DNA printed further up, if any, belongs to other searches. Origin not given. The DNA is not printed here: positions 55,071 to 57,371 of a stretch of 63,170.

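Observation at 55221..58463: Type IIB DNA topoisomerase VI (Top6B + Spo11-like Top6A) operon placed back-to-back with dnaA in a gyrase-containing bacterium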

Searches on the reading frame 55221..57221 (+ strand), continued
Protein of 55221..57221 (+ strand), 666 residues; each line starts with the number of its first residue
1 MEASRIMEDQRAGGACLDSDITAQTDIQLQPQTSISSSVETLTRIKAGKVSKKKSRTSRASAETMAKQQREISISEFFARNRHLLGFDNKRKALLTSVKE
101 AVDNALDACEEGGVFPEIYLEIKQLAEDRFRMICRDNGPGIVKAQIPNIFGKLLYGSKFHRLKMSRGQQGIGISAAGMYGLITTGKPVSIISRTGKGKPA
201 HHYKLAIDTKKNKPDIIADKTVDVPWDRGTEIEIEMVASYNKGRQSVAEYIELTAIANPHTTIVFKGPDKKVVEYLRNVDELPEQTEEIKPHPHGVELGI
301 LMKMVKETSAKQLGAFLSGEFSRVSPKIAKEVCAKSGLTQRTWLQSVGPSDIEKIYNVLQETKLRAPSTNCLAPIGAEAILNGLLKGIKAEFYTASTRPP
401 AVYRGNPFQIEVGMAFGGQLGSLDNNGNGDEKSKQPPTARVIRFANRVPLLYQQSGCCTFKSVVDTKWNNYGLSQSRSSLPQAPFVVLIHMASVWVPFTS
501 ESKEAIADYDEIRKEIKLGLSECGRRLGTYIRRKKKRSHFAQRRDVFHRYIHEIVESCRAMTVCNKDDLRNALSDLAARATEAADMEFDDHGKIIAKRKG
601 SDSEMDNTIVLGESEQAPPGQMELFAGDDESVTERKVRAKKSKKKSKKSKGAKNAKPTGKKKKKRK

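Call 72: fold_search(model_id=the predicted structure, library=pdb)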
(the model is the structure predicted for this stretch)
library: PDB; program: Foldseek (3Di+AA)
matches with E <= 10: 821; with E <= 0.001: 148
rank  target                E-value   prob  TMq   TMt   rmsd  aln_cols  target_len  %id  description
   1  9o0g_B                4.0e-62  1.00  0.67  0.73   3.8       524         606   44  CryoEM structure of M. mazei topoisomerase VI(A-E342Q)-minicircle DNA complex in cleavage state (released 2026-02-25)
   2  9o0g_D                1.4e-61  1.00  0.67  0.73   4.0       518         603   44  CryoEM structure of M. mazei topoisomerase VI(A-E342Q)-minicircle DNA complex in cleavage state (released 2026-02-25)
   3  9o8p_B                2.8e-58  1.00  0.64  0.70   4.0       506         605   46  CryoEM structure of M. mazei topoisomerase VI-minicircle DNA complex (released 2026-02-25)
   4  9o8z_D                4.8e-54  1.00  0.63  0.70   7.5       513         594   44  CryoEM structure of M. mazei topoisomerase VI-minicircle DNA complex in partially unfolded transducer state (released 2026-02-25)
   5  2hkj                  5.7e-48  1.00  0.63  0.89   3.1       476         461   31  Topoisomerase VI-B bound to radicicol (released 2006-08-29)
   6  1mx0_C                1.1e-47  1.00  0.62  0.87   3.2       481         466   31  Structure of topoisomerase subunit (released 2003-01-07)
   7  1z5a_B                1.2e-47  1.00  0.62  0.87   3.1       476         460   31  Topoisomerase VI-B, ADP-bound dimer form (released 2005-06-14)
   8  1z59                  3.0e-47  1.00  0.63  0.89   3.0       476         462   31  Topoisomerase VI-B, ADP-bound monomer form (released 2005-06-14)
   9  1mx0_E                3.2e-47  1.00  0.62  0.89   3.0       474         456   31  Structure of topoisomerase subunit (released 2003-01-07)
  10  2q2e_B                4.7e-47  1.00  0.67  0.77   3.2       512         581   42  Crystal structure of the topoisomerase VI holoenzyme from Methanosarcina mazei (released 2007-07-10)
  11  1mu5                  5.3e-47  1.00  0.63  0.89   2.9       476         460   31  Structure of topoisomerase subunit (released 2003-01-07)
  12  1mx0_A                1.3e-46  1.00  0.62  0.88   3.2       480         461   31  Structure of topoisomerase subunit (released 2003-01-07)
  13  1mx0_B                1.4e-46  1.00  0.61  0.88   3.0       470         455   31  Structure of topoisomerase subunit (released 2003-01-07)
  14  1mx0_D                3.1e-46  1.00  0.62  0.88   3.2       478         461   31  Structure of topoisomerase subunit (released 2003-01-07)
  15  1mx0_F                2.3e-44  1.00  0.62  0.88   3.1       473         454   32  Structure of topoisomerase subunit (released 2003-01-07)
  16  2zbk_B                6.0e-42  1.00  0.64  0.82   4.5       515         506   30  Crystal structure of an intact type II DNA topoisomerase: insights into DNA transfer mechanisms (released 2008-02-12)
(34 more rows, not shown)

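Call 78: search_protein_families(library=pfam, proteins=[P0126, P0127, P0132, P0158], max_evalue=0.0001)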
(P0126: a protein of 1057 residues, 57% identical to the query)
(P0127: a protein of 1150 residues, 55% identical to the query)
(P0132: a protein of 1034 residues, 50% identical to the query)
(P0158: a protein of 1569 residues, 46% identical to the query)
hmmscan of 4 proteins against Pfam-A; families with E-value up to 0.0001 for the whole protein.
P0126 (1057 aa): 5 families
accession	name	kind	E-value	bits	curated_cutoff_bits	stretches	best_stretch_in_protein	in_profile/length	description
PF09239.17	Topo-VIb_trans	-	1.4e-60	204.1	24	1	852-1015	1-159/159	Topoisomerase VI B subunit, transducer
PF14528.11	LAGLIDADG_3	-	3.8e-27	94.8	22.5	2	450-522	3-82/82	LAGLIDADG-like domain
PF14890.11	Intein_splicing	-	3.8e-20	72.7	35.8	1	143-658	1-155/155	Intein splicing domain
PF02518.31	HATPase_c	-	6.7e-09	36.6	26.4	1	48-138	4-80/111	Histidine kinase-, DNA gyrase B-, and HSP90-like ATPase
PF14527.11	LAGLIDADG_WhiA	-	1.4e-06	28.8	23.2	1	452-526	3-79/93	WhiA LAGLIDADG-like domain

P0127 (1150 aa): 4 families
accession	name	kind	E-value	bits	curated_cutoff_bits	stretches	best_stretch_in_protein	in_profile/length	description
PF09239.17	Topo-VIb_trans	-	5.6e-58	195.7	24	1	944-1105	1-157/159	Topoisomerase VI B subunit, transducer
PF14890.11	Intein_splicing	-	9.4e-16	58.4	35.8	1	243-741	19-155/155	Intein splicing domain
PF14528.11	LAGLIDADG_3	-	2.3e-11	44.2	22.5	1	549-605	4-61/82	LAGLIDADG-like domain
PF02518.31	HATPase_c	-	1.6e-06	28.9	26.4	1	140-201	4-60/111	Histidine kinase-, DNA gyrase B-, and HSP90-like ATPase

P0132 (1034 aa): 6 families
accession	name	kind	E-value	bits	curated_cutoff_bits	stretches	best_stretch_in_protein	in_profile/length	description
PF09239.17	Topo-VIb_trans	-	9.9e-62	207.9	24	1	797-959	1-158/159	Topoisomerase VI B subunit, transducer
PF14890.11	Intein_splicing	-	3.1e-22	79.5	35.8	1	145-594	11-155/155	Intein splicing domain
PF02518.31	HATPase_c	-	2.9e-08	34.6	26.4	1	39-100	4-61/111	Histidine kinase-, DNA gyrase B-, and HSP90-like ATPase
PF14528.11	LAGLIDADG_3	-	4.7e-07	30.4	22.5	0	441-487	5-53/82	LAGLIDADG-like domain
PF13589.12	HATPase_c_3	-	5.6e-06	26.9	25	0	43-106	5-62/137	Histidine kinase-, DNA gyrase B-, and HSP90-like ATPase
PF05204.19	Hom_end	-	6.3e-05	23.5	21.1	0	349-406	18-74/110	Homing endonuclease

P0158 (1569 aa): 7 families
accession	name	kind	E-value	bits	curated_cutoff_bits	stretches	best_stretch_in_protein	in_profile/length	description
PF09239.17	Topo-VIb_trans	-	1.4e-54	184.7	24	2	1396-1525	34-159/159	Topoisomerase VI B subunit, transducer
PF14890.11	Intein_splicing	-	4.3e-39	134.2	35.8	2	71-574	10-155/155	Intein splicing domain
PF14528.11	LAGLIDADG_3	-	1.8e-23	83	22.5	2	1188-1247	5-62/82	LAGLIDADG-like domain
PF05204.19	Hom_end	-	2.5e-06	28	21.1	0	1175-1251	3-72/110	Homing endonuclease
PF02518.31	HATPase_c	-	2.7e-06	28.2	26.4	1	573-676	15-107/111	Histidine kinase-, DNA gyrase B-, and HSP90-like ATPase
PF13589.12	HATPase_c_3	-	6.5e-06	26.6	25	1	588-686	22-116/137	Histidine kinase-, DNA gyrase B-, and HSP90-like ATPase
PF13560.12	HTH_31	-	7.4e-05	23.4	27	0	1307-1351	3-52/64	Helix-turn-helix domain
